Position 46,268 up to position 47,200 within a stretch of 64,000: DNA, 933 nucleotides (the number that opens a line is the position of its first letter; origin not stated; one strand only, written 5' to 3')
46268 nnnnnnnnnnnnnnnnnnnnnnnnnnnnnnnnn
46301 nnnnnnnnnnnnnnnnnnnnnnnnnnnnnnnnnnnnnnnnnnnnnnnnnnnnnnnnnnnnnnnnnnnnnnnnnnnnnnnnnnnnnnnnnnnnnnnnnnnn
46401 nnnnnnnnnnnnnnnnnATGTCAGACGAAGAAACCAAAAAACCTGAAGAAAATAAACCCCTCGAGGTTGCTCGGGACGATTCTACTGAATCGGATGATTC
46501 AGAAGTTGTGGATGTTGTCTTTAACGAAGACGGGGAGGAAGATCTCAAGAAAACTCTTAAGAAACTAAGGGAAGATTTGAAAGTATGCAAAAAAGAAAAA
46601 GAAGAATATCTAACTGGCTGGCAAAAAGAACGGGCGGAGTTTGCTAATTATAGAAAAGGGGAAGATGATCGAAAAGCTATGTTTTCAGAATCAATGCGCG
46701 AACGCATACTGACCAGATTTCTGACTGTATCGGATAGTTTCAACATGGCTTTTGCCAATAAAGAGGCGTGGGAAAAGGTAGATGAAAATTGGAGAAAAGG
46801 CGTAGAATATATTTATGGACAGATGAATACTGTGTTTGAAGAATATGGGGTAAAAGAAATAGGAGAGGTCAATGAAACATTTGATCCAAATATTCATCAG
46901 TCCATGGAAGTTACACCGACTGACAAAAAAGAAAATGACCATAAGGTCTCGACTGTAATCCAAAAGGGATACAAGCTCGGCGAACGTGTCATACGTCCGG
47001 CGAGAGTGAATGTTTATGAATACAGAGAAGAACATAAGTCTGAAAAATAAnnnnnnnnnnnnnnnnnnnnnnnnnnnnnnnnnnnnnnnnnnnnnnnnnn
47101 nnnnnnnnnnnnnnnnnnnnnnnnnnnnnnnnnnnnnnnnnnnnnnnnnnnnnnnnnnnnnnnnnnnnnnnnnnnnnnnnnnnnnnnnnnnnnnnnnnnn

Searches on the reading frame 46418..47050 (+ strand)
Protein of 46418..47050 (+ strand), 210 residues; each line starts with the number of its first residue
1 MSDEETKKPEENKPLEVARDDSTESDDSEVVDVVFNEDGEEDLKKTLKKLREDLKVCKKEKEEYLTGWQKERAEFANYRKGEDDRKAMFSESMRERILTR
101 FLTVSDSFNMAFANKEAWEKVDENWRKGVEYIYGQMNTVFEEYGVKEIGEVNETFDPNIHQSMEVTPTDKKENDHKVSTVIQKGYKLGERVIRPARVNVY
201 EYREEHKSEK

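Call 56: search_protein_families(library=pfam, proteins=[window:46418-47050:+], max_evalue=0.001)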
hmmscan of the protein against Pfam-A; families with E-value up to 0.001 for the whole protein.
window:46418-47050:+ (210 aa): 1 family
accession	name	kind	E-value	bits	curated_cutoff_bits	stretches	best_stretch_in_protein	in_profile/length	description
PF01025.24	GrpE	-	4.9e-38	130.8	25.8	1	38-200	4-164/165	GrpE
